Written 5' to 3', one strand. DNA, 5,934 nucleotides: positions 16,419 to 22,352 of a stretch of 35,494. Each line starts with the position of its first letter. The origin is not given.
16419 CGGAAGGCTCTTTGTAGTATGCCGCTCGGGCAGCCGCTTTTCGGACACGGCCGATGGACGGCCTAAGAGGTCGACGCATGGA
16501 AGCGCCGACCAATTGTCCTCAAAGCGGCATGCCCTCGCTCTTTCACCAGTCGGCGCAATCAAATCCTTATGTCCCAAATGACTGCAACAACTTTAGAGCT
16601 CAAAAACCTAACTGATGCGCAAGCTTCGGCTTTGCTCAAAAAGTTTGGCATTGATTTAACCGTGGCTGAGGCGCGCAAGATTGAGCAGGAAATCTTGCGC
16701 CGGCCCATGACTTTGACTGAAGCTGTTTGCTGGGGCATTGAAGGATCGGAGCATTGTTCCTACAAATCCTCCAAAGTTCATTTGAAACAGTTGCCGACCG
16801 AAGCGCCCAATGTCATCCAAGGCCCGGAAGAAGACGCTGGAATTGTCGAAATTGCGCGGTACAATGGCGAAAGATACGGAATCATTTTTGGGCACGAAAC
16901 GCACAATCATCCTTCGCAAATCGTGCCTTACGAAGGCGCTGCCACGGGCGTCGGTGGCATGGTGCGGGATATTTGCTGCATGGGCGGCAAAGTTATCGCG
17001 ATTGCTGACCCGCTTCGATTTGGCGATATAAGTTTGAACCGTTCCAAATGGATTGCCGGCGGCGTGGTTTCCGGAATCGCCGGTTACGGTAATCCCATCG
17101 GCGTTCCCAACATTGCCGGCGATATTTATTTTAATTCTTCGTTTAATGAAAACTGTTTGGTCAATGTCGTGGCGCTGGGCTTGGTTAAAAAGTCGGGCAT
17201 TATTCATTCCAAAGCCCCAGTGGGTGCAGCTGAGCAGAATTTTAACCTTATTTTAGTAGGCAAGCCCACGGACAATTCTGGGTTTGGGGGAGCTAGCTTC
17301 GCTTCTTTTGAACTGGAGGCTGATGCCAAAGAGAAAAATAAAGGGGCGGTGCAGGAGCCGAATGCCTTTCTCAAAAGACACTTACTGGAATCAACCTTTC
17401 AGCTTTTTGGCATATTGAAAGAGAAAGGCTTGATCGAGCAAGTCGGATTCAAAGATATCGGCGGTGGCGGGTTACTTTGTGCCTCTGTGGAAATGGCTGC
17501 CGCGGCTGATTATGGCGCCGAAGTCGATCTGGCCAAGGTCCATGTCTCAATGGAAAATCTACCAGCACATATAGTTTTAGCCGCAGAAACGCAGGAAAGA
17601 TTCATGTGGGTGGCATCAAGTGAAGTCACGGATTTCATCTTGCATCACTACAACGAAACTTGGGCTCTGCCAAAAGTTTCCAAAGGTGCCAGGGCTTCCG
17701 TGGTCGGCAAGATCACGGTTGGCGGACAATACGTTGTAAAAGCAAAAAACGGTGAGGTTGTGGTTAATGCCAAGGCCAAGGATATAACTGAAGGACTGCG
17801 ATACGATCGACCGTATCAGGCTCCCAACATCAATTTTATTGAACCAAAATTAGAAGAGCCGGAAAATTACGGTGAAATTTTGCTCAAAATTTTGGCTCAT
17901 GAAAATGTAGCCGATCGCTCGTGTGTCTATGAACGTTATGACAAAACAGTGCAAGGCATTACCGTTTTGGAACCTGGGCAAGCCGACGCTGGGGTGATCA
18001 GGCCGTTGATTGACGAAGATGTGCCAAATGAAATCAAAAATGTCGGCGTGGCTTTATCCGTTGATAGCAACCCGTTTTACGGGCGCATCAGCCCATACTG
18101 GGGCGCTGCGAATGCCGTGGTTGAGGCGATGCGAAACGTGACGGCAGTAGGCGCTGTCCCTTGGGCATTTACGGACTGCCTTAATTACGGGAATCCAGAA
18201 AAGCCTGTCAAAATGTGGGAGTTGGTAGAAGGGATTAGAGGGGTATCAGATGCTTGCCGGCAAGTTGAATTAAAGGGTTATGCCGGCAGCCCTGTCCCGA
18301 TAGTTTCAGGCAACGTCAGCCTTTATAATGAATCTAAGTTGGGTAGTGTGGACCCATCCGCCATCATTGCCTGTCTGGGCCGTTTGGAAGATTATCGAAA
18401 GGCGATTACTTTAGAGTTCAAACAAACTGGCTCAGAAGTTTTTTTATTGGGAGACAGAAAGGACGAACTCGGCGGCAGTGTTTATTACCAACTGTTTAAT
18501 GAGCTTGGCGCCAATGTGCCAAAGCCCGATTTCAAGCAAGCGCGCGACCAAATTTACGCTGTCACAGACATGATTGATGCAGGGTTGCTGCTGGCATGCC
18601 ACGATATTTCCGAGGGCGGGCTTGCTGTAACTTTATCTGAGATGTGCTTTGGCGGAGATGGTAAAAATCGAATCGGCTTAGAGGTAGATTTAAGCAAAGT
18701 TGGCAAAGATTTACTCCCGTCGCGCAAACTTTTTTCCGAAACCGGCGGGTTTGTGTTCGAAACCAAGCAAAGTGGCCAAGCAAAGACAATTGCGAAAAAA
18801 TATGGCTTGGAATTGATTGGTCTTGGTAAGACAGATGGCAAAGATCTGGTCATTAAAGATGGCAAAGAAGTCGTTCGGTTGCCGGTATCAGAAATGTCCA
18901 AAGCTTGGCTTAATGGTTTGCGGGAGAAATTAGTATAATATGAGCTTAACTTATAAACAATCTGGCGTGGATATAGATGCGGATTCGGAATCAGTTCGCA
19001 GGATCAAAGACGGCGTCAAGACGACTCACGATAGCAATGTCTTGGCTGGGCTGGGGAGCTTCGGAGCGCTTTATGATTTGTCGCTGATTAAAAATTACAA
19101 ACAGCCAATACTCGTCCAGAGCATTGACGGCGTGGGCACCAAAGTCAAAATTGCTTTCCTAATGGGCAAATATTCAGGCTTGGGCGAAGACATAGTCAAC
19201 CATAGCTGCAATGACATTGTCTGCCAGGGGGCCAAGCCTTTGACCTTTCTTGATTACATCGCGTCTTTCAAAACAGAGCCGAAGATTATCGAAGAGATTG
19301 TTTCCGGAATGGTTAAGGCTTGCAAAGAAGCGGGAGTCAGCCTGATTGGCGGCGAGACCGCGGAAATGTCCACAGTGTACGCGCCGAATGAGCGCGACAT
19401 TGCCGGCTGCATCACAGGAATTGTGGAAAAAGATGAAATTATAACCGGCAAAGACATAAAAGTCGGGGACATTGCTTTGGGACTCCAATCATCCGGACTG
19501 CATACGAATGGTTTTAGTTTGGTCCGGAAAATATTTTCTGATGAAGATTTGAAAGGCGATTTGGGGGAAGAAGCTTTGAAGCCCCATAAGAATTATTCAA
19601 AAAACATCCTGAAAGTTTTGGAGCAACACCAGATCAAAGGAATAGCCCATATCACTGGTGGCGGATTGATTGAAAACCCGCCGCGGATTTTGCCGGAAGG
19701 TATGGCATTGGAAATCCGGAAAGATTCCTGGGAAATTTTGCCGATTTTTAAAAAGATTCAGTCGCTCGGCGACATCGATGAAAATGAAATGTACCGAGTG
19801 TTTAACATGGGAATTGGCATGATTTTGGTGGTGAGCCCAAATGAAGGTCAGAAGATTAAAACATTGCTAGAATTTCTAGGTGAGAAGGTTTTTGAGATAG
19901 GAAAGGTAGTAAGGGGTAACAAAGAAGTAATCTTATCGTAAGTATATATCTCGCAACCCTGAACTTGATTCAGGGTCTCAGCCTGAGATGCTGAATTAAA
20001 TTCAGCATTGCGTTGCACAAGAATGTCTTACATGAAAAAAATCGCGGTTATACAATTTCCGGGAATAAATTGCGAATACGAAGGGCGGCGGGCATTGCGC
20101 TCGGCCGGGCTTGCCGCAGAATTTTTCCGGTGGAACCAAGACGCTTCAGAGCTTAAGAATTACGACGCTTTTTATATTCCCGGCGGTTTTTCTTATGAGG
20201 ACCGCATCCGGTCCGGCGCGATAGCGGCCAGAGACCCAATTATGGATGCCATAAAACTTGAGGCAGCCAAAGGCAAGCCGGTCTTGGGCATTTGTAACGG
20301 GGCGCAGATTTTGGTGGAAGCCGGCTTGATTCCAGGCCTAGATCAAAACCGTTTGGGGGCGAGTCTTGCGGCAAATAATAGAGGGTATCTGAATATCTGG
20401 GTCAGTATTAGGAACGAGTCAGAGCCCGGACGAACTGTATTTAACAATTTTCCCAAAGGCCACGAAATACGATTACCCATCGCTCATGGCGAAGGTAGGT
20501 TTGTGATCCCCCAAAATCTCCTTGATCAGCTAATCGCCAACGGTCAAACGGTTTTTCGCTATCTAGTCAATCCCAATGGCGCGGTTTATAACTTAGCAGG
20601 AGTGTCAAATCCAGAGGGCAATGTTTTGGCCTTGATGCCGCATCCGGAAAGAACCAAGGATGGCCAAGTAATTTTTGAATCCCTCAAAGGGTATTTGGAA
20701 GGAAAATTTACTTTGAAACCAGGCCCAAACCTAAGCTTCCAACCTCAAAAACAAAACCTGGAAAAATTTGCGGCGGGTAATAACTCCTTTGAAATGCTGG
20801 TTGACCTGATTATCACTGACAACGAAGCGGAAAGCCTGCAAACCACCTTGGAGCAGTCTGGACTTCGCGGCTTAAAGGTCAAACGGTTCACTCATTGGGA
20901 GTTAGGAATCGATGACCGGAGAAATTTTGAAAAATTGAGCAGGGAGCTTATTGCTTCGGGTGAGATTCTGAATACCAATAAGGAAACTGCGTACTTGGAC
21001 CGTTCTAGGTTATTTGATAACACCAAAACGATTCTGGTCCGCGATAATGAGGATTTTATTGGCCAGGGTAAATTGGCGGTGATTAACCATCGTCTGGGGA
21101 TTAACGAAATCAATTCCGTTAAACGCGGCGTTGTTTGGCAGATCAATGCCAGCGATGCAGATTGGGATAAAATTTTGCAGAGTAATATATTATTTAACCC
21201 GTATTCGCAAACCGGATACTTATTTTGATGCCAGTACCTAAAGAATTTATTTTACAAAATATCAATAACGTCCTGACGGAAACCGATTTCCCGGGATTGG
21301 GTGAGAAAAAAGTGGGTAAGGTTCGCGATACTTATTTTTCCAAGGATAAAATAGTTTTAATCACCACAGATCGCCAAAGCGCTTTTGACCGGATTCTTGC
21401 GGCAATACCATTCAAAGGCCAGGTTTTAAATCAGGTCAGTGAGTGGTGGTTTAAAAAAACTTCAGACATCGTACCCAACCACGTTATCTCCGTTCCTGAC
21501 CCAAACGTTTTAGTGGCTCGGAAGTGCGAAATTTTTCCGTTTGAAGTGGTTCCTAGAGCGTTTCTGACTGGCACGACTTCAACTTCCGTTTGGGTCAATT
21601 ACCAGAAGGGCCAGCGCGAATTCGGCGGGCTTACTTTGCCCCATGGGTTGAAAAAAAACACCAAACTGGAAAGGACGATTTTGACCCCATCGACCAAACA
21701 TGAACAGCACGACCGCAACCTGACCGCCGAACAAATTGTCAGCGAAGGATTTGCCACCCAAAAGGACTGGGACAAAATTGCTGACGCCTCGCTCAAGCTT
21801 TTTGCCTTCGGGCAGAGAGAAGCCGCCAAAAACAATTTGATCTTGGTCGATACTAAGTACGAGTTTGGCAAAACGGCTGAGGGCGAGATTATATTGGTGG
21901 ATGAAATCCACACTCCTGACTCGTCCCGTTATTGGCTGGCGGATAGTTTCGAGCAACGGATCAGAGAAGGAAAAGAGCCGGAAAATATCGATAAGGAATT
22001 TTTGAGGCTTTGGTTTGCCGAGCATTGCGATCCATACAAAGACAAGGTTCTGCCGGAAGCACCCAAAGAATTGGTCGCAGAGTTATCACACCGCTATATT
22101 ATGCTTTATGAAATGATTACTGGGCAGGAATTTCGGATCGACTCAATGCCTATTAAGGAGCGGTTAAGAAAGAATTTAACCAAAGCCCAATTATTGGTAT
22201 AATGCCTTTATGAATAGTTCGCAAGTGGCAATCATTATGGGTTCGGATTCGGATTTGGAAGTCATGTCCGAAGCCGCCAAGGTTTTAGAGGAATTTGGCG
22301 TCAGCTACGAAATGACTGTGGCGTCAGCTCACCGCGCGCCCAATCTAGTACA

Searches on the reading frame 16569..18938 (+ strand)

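Call 49: search_protein_families(library=pfam, proteins=[window:16569-18938:+], max_evalue=0.00001)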
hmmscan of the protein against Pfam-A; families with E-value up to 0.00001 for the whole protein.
window:16569-18938:+ (789 aa): 3 families
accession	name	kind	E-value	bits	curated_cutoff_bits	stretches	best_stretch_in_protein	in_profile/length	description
PF00586.29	AIRS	-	4.6e-36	124.1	24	2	88-206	2-112/112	AIR synthase related protein, N-terminal domain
PF02769.27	AIRS_C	-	2.2e-32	112.8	23.1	2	227-389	6-152/156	AIR synthase related protein, C-terminal domain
PF18072.6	FGAR-AT_linker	-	3.4e-06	27.9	26.6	1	24-66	6-50/50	Formylglycinamide ribonucleotide amidotransferase linker domain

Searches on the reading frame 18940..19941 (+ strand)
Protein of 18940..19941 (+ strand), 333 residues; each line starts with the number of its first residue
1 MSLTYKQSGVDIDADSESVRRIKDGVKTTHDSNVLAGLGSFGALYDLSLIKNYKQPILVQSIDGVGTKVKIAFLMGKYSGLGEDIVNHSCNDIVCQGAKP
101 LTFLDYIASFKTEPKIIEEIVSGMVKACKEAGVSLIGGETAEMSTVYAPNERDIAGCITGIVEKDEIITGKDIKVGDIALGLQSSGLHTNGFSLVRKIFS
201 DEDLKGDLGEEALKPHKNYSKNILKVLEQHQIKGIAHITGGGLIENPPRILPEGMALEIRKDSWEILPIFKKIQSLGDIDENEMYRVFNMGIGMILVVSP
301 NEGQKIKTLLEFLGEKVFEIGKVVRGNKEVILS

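Call 49: search_protein_families(library=pfam, proteins=[window:18940-19941:+], max_evalue=0.00001)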
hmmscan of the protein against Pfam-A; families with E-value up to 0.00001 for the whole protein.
window:18940-19941:+ (333 aa): 2 families
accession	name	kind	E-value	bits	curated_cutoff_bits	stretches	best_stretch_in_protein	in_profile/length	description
PF02769.27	AIRS_C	-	6.2e-32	111.4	23.1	1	174-330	1-152/156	AIR synthase related protein, C-terminal domain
PF00586.29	AIRS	-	3.2e-22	79.5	24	1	57-162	14-112/112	AIR synthase related protein, N-terminal domain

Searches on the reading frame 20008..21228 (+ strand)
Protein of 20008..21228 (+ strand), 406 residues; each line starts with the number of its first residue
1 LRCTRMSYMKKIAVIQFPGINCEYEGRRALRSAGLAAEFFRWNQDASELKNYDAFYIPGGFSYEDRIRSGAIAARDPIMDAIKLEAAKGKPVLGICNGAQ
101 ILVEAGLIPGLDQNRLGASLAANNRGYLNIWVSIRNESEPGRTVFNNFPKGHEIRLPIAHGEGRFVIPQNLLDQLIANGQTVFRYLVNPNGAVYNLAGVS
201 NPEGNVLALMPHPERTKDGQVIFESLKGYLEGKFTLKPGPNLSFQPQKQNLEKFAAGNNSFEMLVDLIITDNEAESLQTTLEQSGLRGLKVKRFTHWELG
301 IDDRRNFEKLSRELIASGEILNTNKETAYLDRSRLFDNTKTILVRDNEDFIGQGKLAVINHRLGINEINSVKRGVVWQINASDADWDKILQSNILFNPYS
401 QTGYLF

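Call 49: search_protein_families(library=pfam, proteins=[window:20008-21228:+], max_evalue=0.00001)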
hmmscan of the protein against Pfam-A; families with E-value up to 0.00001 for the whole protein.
window:20008-21228:+ (406 aa): 4 families
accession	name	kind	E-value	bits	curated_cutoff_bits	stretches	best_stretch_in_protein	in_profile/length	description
PF13507.12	GATase_5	-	2.1e-38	132.4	27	1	11-218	3-231/260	CobB/CobQ-like glutamine amidotransferase domain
PF00117.34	GATase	-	1.9e-08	34.7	22.8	1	27-105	14-88/190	Glutamine amidotransferase class-I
PF07685.20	GATase_3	-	3e-08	34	27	1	11-104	1-90/196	CobB/CobQ-like glutamine amidotransferase domain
PF01965.30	DJ-1_PfpI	-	4.1e-06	27.1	26.6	1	49-110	59-115/165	DJ-1/PfpI family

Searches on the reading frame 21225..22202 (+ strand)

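Call 58: search_protein_families(library=pfam, proteins=[window:21225-22202:+], max_evalue=0.00001)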
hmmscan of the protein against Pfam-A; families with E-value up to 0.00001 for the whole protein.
window:21225-22202:+ (325 aa): 1 family
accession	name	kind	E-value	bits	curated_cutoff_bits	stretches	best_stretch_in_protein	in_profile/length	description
PF01259.24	SAICAR_synt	-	9.3e-68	228.9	20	1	30-275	4-230/233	SAICAR synthetase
